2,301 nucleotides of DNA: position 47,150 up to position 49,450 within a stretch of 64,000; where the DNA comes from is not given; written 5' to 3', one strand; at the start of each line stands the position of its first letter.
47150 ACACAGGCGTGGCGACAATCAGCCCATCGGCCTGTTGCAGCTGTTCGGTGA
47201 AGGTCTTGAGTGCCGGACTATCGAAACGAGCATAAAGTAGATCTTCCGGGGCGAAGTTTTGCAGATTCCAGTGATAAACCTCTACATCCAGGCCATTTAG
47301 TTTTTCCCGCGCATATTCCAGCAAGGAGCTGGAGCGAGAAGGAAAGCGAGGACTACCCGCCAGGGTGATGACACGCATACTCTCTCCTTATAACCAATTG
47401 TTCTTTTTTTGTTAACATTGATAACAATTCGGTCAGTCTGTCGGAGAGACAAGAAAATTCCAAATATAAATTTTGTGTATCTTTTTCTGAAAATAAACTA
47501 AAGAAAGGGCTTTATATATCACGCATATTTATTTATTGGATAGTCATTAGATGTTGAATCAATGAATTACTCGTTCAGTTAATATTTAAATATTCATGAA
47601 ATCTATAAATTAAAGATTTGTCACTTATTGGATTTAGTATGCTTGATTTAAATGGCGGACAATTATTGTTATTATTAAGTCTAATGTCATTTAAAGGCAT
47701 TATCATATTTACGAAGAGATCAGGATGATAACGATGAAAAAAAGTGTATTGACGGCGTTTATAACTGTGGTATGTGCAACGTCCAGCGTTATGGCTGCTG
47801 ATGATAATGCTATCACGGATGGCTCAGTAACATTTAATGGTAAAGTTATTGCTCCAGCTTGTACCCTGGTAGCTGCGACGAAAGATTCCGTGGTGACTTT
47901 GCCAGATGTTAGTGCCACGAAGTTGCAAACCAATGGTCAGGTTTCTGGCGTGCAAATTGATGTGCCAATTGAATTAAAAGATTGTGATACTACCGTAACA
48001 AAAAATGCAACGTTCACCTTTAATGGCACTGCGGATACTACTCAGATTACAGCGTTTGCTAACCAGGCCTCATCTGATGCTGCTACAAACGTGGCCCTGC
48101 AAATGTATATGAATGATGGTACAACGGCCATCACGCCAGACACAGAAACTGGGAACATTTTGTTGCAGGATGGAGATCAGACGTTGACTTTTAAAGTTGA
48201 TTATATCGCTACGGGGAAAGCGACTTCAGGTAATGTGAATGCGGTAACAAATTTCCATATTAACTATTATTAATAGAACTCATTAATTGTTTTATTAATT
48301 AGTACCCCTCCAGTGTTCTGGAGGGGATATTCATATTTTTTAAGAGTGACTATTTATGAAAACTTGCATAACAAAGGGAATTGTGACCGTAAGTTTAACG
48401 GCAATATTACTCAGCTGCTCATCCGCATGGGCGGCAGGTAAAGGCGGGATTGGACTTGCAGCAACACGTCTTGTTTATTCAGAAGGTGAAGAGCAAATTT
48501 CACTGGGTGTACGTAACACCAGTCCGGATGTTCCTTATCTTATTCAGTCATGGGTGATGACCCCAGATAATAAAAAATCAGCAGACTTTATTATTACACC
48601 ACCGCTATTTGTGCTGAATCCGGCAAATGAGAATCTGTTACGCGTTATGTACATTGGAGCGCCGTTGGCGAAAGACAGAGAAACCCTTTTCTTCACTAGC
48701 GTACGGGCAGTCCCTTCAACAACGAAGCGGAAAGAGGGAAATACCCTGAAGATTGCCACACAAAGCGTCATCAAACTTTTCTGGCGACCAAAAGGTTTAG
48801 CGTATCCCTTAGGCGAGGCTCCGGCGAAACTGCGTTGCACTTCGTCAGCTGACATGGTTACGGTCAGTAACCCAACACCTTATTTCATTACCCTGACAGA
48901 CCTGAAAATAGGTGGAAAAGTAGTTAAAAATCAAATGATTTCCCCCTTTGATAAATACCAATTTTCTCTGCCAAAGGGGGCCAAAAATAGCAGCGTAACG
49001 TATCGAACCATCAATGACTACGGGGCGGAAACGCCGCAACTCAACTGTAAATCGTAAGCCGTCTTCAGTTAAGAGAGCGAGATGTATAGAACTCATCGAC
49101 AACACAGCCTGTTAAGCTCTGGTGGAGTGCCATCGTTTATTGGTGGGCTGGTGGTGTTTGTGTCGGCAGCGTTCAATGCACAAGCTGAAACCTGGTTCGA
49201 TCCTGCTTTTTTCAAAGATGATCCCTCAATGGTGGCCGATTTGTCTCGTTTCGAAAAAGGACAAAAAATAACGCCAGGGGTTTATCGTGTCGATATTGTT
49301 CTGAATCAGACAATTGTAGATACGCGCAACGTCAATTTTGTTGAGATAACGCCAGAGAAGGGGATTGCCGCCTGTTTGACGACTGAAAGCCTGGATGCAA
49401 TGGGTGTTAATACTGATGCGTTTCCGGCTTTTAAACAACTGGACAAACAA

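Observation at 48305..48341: Strong hairpin plus T-run between the fimbrial major subunit gene and the chaperone gene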

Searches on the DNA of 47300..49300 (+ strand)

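Call 6: search_rna_families(source=window, start=47300, end=49300, threshold=evalue, max_evalue=10)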
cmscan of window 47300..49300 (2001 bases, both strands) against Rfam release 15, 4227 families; matches with E-value up to 10: 2.
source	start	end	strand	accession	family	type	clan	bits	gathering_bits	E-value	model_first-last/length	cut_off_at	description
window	48295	48373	-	RF02414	rli60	Gene; sRNA;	-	23.6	60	3.2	1-191/191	no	Listeria sRNA rli60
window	48280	48330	-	RF02052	STnc630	Gene; sRNA;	-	15.7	55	9.6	38-89/166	no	Enterobacterial sRNA STnc630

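Call 7: search_dna_similar(query=window:47600-48500:+, collection=ecoli_genomes, mode=near, rows=spread, max_rows=30)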
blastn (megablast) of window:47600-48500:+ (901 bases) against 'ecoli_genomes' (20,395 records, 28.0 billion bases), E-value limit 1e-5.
Records with a match: 4024; places in all: 4047; records where one place covers at least 80% of the query: 3979.
Genomes with a match: 4024 of 5426; with a place that covers at least 80% of the query: 3979. Places per genome that has any: lowest 1, median 1, highest 2. On chromosomes: 4043 places; on plasmids: 4.
Best place of each record, by identity: >=99% 1697; 95-99% 629; 90-95% 150; 80-90% 1548.
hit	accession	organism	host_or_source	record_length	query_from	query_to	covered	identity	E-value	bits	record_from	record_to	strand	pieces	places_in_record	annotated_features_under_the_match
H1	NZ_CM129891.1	Escherichia coli strain MB06021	seawater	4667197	1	901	100%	99.9%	0e+0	1674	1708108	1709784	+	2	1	IS1 family transposase | elfA: fimbrial protein | elfD: fimbrial biogenesis chaperone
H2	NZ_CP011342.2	Escherichia coli K-12 strain K-12 substr. GM4792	-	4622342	1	901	100%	99.9%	0e+0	1659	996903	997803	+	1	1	elfA: fimbrial protein | elfD: fimbrial biogenesis chaperone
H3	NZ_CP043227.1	Escherichia coli strain Ec-050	Homo sapiens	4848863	1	901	100%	99.9%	0e+0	1659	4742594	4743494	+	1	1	elfA: fimbrial protein | elfD: fimbrial biogenesis chaperone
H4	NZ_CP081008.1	Escherichia coli strain XL10-gold-ultracompetent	-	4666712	1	901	100%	99.9%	0e+0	1659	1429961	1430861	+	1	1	elfA: fimbrial protein | elfD: fimbrial biogenesis chaperone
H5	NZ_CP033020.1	Escherichia coli ATCC 8739 strain ATCC 8739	not collected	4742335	1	901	100%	99.9%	0e+0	1659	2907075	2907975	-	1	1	elfA: fimbrial protein | elfD: molecular chaperone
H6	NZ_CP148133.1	Escherichia coli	missing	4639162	1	901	100%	99.9%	0e+0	1659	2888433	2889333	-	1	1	elfA: fimbrial protein | elfD: fimbrial biogenesis chaperone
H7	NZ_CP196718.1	Escherichia coli strain EC26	Bovine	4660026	1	901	100%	99.9%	0e+0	1659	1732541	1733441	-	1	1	elfA: fimbrial protein | elfD: fimbrial biogenesis chaperone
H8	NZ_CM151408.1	Escherichia coli str. K-12 substr. MG1655 strain K-12 ...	not applicable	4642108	1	901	100%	99.9%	0e+0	1659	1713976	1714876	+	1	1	elfA: fimbrial protein | elfD: fimbrial biogenesis chaperone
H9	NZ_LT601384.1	Escherichia coli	-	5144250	1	901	100%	99.9%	0e+0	1659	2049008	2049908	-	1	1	elfA: fimbrial protein | elfD: fimbrial biogenesis chaperone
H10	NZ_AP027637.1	Escherichia coli strain PSJ-23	Homo sapiens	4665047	1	901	100%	99.8%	0e+0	1653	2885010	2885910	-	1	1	elfA: fimbrial protein | elfD: fimbrial biogenesis chaperone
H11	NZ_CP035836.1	Escherichia coli strain WS1933D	Homo sapiens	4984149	1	901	100%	99.7%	0e+0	1648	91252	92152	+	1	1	elfA: fimbrial protein | elfD: fimbrial biogenesis chaperone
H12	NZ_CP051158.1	Escherichia coli strain 17MR471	missing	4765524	1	901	100%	99.6%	0e+0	1642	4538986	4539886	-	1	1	elfA: fimbrial protein | elfD: fimbrial biogenesis chaperone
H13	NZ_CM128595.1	Escherichia coli strain 100181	Homo sapiens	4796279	1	901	100%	98.9%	0e+0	1609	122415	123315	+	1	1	elfA: fimbrial protein | elfD: fimbrial biogenesis chaperone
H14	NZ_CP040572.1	Escherichia coli O157:H7 strain ECP17-46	Homo sapiens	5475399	1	901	100%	98.8%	0e+0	1604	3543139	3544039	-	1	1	elfA: fimbrial protein | elfD: fimbrial biogenesis chaperone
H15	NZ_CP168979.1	Escherichia coli strain UTME-1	beef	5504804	1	901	100%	98.8%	0e+0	1604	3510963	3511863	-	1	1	elfA: fimbrial protein | elfD: molecular chaperone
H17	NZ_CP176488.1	Escherichia coli strain N1131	Homo sapiens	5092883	1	901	100%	95.9%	0e+0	1459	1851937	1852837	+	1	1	elfA: fimbrial protein | elfD: molecular chaperone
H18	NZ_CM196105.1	Escherichia coli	urban waste bin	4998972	1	901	100%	92.1%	0e+0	1269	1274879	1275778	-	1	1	elfA: fimbrial protein | elfD: fimbrial biogenesis chaperone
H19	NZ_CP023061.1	Escherichia coli strain FORC_069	Homo sapiens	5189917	1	901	100%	89.4%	0e+0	1134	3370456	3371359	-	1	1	fimbrial protein | elfD: fimbrial biogenesis chaperone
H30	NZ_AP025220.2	Escherichia coli strain 2017.11.01CC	Homo sapiens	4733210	1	43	5%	100.0%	1e-11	81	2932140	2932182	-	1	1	none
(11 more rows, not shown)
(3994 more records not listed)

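Call 8: get_annotated_region(hit=H2, flank=1500)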
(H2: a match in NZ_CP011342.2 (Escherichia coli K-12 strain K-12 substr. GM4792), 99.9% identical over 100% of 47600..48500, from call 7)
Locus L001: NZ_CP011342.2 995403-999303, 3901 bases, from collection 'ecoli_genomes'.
description: Escherichia coli K-12 substr. GM4792 chromosome, complete genome
organism: Escherichia coli K-12 strain K-12 substr. GM4792 (NCBI taxid 83333)
replicon: chromosome; assembly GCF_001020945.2
host: -; source: -; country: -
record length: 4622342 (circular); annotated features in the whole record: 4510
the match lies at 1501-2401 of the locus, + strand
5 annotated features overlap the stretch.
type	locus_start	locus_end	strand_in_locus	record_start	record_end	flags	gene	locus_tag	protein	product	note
CDS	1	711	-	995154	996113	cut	ssuA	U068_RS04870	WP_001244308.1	aliphatic sulfonate ABC transporter substrate-binding protein SsuA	-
CDS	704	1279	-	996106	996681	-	ssuE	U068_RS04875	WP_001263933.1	NADPH-dependent FMN reductase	-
CDS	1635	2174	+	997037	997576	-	elfA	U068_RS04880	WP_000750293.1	fimbrial protein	-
CDS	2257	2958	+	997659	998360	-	elfD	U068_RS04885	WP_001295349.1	fimbrial biogenesis chaperone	-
CDS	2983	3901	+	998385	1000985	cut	elfC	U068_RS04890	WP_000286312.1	fimbrial biogenesis usher protein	-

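Call 9: get_annotated_region(hit=H14, flank=500)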
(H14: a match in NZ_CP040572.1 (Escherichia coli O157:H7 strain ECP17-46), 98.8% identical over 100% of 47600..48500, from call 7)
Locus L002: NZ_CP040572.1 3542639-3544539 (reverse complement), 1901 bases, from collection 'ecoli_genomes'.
description: Escherichia coli O157:H7 strain ECP17-46 chromosome, complete genome
organism: Escherichia coli O157:H7 strain ECP17-46 (NCBI taxid 83334)
replicon: chromosome; assembly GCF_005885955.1
host: Homo sapiens; source: missing; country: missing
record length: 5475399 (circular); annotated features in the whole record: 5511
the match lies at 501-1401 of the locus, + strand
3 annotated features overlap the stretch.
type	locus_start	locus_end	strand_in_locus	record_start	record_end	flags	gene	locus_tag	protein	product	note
CDS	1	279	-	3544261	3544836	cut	ssuE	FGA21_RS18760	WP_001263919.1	NADPH-dependent FMN reductase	-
CDS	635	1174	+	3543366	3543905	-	elfA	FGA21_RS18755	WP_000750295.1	fimbrial protein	-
CDS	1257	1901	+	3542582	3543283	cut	elfD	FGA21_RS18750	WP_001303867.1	fimbrial biogenesis chaperone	-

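Call 10: get_annotated_region(hit=H17, flank=500)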
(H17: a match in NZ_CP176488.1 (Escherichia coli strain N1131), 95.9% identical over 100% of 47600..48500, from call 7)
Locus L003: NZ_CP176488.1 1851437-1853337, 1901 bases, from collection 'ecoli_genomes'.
description: Escherichia coli strain N1131 chromosome, complete genome
organism: Escherichia coli strain N1131 (NCBI taxid 562)
replicon: chromosome; assembly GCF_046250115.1
host: Homo sapiens; source: -; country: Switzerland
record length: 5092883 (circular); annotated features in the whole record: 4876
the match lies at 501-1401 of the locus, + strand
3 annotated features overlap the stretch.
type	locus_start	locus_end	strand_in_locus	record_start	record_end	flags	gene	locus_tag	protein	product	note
CDS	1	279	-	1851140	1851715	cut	ssuE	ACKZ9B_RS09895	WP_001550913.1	NADPH-dependent FMN reductase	-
CDS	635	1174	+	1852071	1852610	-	elfA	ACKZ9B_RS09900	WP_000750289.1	fimbrial protein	-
CDS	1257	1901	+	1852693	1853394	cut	elfD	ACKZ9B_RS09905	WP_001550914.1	molecular chaperone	-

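Call 11: get_annotated_region(hit=H18, flank=500)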
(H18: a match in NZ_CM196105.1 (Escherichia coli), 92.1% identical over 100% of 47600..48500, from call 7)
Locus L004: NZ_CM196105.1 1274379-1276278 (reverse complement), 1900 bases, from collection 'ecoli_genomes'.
description: Escherichia coli isolate ApSLC23 chromosome, whole genome shotgun sequence
organism: Escherichia coli (NCBI taxid 562)
replicon: chromosome; assembly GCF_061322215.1
host: -; source: urban waste bin; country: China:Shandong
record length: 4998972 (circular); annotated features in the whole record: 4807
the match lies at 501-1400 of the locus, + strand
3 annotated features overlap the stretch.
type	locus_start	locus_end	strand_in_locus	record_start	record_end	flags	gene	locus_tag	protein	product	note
CDS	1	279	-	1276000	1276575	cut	ssuE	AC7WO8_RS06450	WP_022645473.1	NADPH-dependent FMN reductase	-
CDS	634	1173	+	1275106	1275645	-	elfA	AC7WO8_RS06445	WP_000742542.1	fimbrial protein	-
CDS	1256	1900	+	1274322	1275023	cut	elfD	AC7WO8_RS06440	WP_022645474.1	fimbrial biogenesis chaperone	-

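Call 12: get_annotated_region(hit=H19, flank=500)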
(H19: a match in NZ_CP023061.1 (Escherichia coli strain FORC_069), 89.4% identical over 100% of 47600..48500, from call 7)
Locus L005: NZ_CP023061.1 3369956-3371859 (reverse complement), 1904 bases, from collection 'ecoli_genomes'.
description: Escherichia coli strain FORC_069 chromosome, complete genome
organism: Escherichia coli strain FORC_069 (NCBI taxid 562)
replicon: chromosome; assembly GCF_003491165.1
host: Homo sapiens; source: human stool; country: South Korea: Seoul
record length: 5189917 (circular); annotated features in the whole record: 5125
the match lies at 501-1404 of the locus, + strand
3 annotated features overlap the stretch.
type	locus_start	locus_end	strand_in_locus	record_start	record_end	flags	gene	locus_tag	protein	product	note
CDS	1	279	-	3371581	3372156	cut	ssuE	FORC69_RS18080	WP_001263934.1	NADPH-dependent FMN reductase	-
CDS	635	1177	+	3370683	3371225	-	-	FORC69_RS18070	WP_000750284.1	fimbrial protein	-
CDS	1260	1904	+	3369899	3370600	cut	elfD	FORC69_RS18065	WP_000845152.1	fimbrial biogenesis chaperone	-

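Call 13: get_annotated_region(hit=H30, flank=3000)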
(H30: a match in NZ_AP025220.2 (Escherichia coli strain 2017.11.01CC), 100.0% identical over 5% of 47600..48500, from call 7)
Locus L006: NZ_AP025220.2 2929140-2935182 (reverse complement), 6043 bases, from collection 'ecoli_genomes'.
description: Escherichia coli strain 2017.11.01CC chromosome, complete genome
organism: Escherichia coli strain 2017.11.01CC (NCBI taxid 562)
replicon: chromosome; assembly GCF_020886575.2
host: Homo sapiens; source: -; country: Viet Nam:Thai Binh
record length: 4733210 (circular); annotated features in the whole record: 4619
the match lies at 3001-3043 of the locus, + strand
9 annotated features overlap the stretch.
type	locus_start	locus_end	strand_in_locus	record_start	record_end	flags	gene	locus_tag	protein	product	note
CDS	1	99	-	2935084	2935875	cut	ssuC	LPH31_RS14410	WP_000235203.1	aliphatic sulfonate ABC transporter permease SsuC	-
CDS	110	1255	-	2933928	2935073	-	ssuD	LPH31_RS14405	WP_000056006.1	FMNH2-dependent alkanesulfonate monooxygenase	-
CDS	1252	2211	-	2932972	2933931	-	ssuA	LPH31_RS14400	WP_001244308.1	aliphatic sulfonate ABC transporter substrate-binding protein SsuA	-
CDS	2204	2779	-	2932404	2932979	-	ssuE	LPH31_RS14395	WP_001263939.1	NADPH-dependent FMN reductase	-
CDS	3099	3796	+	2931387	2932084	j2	-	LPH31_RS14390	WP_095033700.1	IS1-like element IS1B family transposase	programmed frameshift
CDS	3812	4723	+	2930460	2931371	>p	-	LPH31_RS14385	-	fimbrial protein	incomplete; partial in the middle of a contig; missing N-terminus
CDS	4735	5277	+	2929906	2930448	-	ycbU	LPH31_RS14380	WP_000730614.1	fimbrial protein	-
CDS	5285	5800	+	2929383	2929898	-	ycbV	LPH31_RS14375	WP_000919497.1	fimbrial protein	-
CDS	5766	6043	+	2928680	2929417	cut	ycbF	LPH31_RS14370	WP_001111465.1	fimbrial chaperone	-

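Call 63: search_dna_similar(query=window:48290-48350:+, collection=ecoli_genomes, mode=distant, rows=spread, max_rows=25, max_evalue=0.001)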
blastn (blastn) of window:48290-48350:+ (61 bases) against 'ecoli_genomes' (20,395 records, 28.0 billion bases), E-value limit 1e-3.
Records with a match: 3994; places in all: 3998; records where one place covers at least 80% of the query: 3993.
Genomes with a match: 3994 of 5426; with a place that covers at least 80% of the query: 3993. Places per genome that has any: lowest 1, median 1, highest 2. On chromosomes: 3994 places; on plasmids: 4.
Best place of each record, by identity: >=99% 1757; 95-99% 2140; 90-95% 97.
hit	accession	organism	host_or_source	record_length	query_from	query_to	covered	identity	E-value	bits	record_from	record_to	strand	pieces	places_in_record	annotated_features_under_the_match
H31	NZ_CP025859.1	Escherichia coli strain 504239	Homo sapiens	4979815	1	61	100%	100.0%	3e-22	111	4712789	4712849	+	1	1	none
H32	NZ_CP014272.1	Escherichia coli K-12 strain K-12 C3026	laboratory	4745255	1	61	100%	100.0%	3e-22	111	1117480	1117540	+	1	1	none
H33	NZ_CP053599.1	Escherichia coli strain NEBExpress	not applicable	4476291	1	61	100%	100.0%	3e-22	111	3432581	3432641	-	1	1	none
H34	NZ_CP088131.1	Escherichia coli strain 81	Homo sapiens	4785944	1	61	100%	100.0%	3e-22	111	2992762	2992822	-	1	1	none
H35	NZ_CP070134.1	Escherichia coli strain FDAARGOS_1281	Homo sapiens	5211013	1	61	100%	100.0%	3e-22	111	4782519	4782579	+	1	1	none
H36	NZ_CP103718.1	Escherichia coli strain 1579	Homo sapiens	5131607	1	61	100%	100.0%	3e-22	111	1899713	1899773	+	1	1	none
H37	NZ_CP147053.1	Escherichia coli strain 1008S13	river water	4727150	1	61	100%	100.0%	3e-22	111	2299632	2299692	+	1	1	none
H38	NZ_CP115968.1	Escherichia coli strain B-DidR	Didanosine-resistant strain obtained ...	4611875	1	61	100%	100.0%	3e-22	111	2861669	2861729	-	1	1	none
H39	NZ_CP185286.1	Escherichia coli strain HS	Homo sapiens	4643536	1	61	100%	100.0%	3e-22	111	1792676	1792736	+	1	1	none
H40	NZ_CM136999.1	Escherichia coli strain HSP425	Homo sapiens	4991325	1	61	100%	100.0%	3e-22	111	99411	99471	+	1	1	none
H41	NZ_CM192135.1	Escherichia coli strain Ec-U4-19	Homo sapiens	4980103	1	61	100%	100.0%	3e-22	111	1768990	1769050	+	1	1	none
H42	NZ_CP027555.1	Escherichia coli strain 2013C-3513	Homo sapiens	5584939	1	61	100%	98.4%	1e-20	106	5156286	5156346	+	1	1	none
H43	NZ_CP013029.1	Escherichia coli strain 2012C-4227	Homo sapiens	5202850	1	61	100%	98.4%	1e-20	106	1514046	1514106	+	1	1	none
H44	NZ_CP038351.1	Escherichia coli O157:H7 strain F8798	missing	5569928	1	61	100%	98.4%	1e-20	106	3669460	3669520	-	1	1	none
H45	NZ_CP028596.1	Escherichia coli strain 149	cattle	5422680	1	61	100%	98.4%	1e-20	106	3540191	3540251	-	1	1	none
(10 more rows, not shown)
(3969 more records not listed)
